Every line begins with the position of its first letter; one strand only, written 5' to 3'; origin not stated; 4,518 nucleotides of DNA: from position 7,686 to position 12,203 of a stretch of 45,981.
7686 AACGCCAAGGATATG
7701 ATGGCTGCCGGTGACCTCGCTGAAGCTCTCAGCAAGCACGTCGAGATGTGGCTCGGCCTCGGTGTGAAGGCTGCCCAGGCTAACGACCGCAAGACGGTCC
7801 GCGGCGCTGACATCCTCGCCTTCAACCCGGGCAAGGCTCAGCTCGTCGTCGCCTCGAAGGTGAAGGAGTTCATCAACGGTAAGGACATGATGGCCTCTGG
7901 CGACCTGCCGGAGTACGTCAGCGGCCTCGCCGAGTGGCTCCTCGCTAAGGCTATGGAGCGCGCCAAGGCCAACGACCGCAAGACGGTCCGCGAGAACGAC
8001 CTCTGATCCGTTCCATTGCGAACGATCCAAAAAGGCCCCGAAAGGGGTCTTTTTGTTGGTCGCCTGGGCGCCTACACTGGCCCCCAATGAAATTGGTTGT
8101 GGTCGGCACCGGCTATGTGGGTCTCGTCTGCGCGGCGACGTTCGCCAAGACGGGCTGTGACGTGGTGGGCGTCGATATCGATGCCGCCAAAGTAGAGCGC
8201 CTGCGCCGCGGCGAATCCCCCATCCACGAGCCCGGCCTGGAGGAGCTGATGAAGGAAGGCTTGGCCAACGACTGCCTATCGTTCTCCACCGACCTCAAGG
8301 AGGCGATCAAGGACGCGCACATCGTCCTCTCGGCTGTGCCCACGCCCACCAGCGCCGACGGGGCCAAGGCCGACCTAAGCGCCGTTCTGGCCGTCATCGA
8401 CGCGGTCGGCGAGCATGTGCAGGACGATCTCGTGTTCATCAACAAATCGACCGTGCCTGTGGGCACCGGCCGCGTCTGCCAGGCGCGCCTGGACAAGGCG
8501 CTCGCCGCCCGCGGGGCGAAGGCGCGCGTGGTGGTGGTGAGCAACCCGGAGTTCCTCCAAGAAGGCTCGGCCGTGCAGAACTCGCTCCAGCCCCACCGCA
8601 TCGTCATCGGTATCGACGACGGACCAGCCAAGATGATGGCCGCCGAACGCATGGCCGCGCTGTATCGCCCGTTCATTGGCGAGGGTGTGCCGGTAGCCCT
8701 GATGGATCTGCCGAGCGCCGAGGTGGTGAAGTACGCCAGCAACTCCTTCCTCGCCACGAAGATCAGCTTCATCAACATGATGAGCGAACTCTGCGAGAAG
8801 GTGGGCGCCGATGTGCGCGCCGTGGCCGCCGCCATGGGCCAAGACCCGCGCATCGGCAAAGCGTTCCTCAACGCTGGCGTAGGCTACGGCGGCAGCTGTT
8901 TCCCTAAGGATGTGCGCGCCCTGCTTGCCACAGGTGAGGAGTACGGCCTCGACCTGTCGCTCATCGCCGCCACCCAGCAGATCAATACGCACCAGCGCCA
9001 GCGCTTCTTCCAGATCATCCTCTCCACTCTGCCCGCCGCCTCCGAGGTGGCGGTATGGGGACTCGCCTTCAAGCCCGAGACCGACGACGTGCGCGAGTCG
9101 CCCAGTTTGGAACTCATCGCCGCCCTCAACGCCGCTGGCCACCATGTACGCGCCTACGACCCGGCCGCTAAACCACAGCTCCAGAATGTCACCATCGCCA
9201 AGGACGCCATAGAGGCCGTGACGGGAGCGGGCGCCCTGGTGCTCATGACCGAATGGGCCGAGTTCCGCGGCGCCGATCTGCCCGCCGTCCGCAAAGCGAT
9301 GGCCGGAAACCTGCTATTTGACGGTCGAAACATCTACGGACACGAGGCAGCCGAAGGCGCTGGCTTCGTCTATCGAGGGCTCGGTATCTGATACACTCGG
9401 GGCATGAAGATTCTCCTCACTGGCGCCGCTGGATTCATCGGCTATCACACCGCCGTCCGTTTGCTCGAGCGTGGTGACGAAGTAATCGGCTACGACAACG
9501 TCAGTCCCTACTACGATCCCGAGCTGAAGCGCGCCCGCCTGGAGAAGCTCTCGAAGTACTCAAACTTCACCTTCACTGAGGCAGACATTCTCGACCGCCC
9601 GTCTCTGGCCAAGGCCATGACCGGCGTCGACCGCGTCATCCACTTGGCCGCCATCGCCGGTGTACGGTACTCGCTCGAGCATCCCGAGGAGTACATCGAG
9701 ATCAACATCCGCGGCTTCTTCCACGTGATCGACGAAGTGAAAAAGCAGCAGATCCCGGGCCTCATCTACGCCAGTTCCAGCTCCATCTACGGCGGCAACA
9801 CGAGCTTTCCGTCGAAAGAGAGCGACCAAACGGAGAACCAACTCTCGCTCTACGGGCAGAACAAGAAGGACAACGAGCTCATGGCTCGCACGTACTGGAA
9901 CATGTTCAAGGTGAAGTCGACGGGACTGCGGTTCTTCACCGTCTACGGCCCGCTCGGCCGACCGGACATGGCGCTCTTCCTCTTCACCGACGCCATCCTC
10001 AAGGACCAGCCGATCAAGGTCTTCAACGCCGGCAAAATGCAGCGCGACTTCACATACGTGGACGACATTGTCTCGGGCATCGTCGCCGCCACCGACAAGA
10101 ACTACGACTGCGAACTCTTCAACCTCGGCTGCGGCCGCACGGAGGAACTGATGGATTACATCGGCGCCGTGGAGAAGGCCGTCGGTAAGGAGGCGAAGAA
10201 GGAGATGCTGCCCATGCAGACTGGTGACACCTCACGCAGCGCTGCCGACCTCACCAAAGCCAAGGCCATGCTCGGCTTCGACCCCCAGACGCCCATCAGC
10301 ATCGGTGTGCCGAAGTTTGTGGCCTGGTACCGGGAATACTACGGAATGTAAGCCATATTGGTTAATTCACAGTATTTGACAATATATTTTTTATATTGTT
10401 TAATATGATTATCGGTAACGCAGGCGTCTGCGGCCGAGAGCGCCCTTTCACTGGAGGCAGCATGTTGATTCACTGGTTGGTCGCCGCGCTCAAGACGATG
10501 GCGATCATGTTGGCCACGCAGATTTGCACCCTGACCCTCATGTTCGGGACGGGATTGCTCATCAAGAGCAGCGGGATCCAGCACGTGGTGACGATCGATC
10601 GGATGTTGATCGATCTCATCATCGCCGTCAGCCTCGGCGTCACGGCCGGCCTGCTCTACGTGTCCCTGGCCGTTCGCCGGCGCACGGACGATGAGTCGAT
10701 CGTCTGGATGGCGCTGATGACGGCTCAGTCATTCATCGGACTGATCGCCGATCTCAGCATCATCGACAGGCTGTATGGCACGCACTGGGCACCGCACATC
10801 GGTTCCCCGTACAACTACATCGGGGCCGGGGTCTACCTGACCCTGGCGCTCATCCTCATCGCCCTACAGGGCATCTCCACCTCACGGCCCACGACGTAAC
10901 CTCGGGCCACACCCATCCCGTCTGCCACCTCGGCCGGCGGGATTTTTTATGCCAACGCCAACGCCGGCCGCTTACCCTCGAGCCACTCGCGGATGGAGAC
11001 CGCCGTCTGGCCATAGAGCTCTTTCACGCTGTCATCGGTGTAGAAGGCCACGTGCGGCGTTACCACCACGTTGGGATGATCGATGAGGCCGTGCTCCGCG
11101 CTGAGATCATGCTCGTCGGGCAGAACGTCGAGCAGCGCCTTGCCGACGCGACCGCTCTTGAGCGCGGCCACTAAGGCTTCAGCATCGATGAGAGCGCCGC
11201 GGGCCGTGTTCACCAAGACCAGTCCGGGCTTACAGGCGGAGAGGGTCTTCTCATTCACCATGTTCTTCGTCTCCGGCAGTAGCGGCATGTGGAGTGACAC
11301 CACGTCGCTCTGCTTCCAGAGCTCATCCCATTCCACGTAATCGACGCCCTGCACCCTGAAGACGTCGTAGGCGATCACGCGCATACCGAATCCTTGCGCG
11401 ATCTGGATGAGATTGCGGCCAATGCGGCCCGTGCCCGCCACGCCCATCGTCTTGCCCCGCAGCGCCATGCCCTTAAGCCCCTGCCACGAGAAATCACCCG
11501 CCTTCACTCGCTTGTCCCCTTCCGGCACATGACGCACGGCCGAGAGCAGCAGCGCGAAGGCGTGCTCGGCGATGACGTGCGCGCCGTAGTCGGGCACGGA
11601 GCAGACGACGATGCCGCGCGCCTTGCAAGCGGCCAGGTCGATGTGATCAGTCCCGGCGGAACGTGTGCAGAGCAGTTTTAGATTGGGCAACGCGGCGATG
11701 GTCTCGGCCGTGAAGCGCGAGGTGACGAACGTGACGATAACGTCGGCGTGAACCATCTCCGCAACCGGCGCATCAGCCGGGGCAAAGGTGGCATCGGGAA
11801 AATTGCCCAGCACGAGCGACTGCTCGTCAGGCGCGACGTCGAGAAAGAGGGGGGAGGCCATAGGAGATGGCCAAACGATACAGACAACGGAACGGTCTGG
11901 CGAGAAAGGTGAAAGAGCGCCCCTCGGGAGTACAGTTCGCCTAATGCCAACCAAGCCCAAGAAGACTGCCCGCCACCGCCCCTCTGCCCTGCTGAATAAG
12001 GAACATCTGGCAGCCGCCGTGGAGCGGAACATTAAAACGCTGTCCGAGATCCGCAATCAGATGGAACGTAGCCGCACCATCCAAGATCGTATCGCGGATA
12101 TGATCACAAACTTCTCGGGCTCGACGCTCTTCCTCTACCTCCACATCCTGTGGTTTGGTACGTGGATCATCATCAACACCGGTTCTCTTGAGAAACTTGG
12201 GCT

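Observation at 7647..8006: Stand-alone tandem histone-fold (pseudodimeric) protein in a bacterium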

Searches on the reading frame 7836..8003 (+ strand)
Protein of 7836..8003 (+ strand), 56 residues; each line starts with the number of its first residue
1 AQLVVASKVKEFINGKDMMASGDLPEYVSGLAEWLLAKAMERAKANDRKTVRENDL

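Call 71: search_solved_structures(query=A3, max_evalue=1)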
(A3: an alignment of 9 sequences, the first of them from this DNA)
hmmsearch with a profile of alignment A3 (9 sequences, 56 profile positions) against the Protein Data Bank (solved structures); distinct sequences matched with E-value up to 1: 27.
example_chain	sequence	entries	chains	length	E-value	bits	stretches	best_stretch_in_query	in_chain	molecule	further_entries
9qt0_A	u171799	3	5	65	4.2e-12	49.2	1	2-55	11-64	DUF1931 domain-containing protein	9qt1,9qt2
8fvx_A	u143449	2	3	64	2.2e-07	34.1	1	3-55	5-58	CBFD_NFYB_HMF domain-containing protein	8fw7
8cmp_A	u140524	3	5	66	2.4e-07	33.9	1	3-55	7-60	CBFD_NFYB_HMF domain-containing protein | Transcription factor CBF/NF-Y/archaeal histone domain-containing protein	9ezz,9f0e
9f2c_A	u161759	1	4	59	1.2e-06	31.7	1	2-51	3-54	hypothetical protein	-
1f1e_A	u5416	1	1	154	0.0005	23.3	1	33-55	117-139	HISTONE FOLD PROTEIN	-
9rif_A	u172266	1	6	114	0.0014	21.9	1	25-56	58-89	Oocyst rupture protein 1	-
1ku5_A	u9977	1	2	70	0.039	17.2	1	24-56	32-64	HPhA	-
7ah8_A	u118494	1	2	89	0.039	17.2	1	25-56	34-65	Nuclear transcription factor Y subunit beta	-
1n1j_A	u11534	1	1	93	0.042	17.1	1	25-56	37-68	NF-YB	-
4awl_B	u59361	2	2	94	0.043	17.1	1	25-56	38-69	NUCLEAR TRANSCRIPTION FACTOR Y SUBUNIT BETA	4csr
6qmp_B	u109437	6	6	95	0.044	17.1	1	25-56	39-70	Nuclear transcription factor Y subunit beta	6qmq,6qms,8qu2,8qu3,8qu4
4g91_B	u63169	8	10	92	0.044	17.1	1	25-56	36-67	Transcription factor HapC (Eurofung) | CCAAT-binding factor complex subunit HapC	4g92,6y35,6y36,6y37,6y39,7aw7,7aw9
9r4d_B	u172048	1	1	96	0.045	17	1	25-56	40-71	Nuclear transcription factor Y subunit beta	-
3cwb_B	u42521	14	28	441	0.1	15.9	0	5-25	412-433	MITOCHONDRIAL UBIQUINOL-CYTOCHROME-C REDUCTASE COMPLEX CORE PROTEIN 2 | UBIQUINOL-CYTOCHROME-C REDUCTASE COMPLEX CORE PROTEIN 2, MITOCHONDRIAL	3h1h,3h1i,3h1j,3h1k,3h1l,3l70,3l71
1b67_A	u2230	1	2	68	0.14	15.5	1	25-56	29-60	PROTEIN (HISTONE HMFA)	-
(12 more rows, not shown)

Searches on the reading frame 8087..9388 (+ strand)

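Call 51: search_protein_families(library=pfam, proteins=[window:8087-9388:+], max_evalue=0.001)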
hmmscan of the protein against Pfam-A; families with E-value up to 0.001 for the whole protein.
window:8087-9388:+ (434 aa): 12 families
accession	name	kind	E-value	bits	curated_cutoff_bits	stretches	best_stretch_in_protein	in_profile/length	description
PF03721.20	UDPG_MGDP_dh_N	-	2e-56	191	27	1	1-184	1-183/187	UDP-glucose/GDP-mannose dehydrogenase family, NAD binding domain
PF00984.24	UDPG_MGDP_dh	-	5.4e-38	129.4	25.4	1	210-301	2-93/94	UDP-glucose/GDP-mannose dehydrogenase family, central domain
PF03720.21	UDPG_MGDP_dh_C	-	4.4e-33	114.2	30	1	322-418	1-102/103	UDP-glucose/GDP-mannose dehydrogenase family, UDP binding domain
PF02737.24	3HCDH_N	-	2.2e-06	28.2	22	1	3-85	2-87/180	3-hydroxyacyl-CoA dehydrogenase, NAD binding domain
PF01210.29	NAD_Gly3P_dh_N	-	5.2e-06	27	23.1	1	3-88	2-81/158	NAD-dependent glycerol-3-phosphate dehydrogenase N-terminus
PF13241.12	NAD_binding_7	-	2.1e-05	25.5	22.1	0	2-88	9-73/104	Putative NAD(P)-binding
PF07992.20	Pyr_redox_2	-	4.8e-05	23.3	26.1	1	2-125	144-251/291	Pyridine nucleotide-disulphide oxidoreductase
PF00070.33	Pyr_redox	-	0.00017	22.4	22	1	2-27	1-26/82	Pyridine nucleotide-disulphide oxidoreductase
PF02558.23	ApbA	-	0.00023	21.2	22.2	1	4-54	2-51/150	Ketopantoate reductase PanE/ApbA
PF01262.27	AlaDh_PNT_C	-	0.00026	20.9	23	1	2-88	30-104/214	Alanine dehydrogenase/PNT, C-terminal domain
PF03446.21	NAD_binding_2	-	0.00036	21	21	0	4-128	3-100/161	NAD binding domain of 6-phosphogluconate dehydrogenase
PF02254.24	TrkA_N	-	0.00059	20.6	23.8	0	4-42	2-40/116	TrkA-N domain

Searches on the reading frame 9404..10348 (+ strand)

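Call 51: search_protein_families(library=pfam, proteins=[window:9404-10348:+], max_evalue=0.001)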
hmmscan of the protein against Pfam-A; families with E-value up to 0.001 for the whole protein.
window:9404-10348:+ (315 aa): 8 families
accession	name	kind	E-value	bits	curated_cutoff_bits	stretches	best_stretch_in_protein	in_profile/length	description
PF01370.27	Epimerase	-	6.3e-50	170.3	20.9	1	3-242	1-240/240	NAD dependent epimerase/dehydratase family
PF16363.11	GDP_Man_Dehyd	-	5.9e-40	138.2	27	1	4-302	1-329/332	GDP-mannose 4,6 dehydratase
PF01073.25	3Beta_HSD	-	1.2e-20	74.1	22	1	5-230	2-229/280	3-beta hydroxysteroid dehydrogenase/isomerase family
PF04321.23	RmlD_sub_bind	-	4.4e-14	52.7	27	1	1-280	1-250/287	RmlD substrate binding domain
PF02719.21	Polysacc_synt_2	-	4.3e-11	43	20.2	1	3-271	1-258/293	Polysaccharide biosynthesis protein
PF13460.12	NAD_binding_10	-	1.6e-06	28.6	27.2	1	7-154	1-124/184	NAD(P)H-binding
PF00106.31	adh_short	-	8.2e-06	25.9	26.6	1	3-115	3-122/195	short chain dehydrogenase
PF07993.18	NAD_binding_4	-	1.2e-05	25.1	20.1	1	5-164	1-177/258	Male sterility protein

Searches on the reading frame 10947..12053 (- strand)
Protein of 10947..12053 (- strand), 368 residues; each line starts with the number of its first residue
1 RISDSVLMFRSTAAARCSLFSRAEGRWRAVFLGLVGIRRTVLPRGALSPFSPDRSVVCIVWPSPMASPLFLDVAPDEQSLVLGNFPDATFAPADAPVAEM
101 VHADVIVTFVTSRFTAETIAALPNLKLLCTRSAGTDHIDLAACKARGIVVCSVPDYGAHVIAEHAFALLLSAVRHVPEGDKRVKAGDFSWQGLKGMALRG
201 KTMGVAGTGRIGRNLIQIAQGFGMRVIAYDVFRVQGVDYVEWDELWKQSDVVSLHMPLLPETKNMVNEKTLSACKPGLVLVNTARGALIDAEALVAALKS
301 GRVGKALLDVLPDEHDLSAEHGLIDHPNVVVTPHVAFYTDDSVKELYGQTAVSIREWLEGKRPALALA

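Call 51: search_protein_families(library=pfam, proteins=[window:10947-12053:-], max_evalue=0.001)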
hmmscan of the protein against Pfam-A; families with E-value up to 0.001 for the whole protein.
window:10947-12053:- (368 aa): 2 families
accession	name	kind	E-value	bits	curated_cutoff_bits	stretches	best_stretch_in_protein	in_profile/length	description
PF02826.25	2-Hacid_dh_C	-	1e-56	191.6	25.1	1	166-336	1-178/178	D-isomer specific 2-hydroxyacid dehydrogenase, NAD binding domain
PF00389.36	2-Hacid_dh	-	4.9e-26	91.4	24.6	1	92-364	29-130/134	D-isomer specific 2-hydroxyacid dehydrogenase, catalytic domain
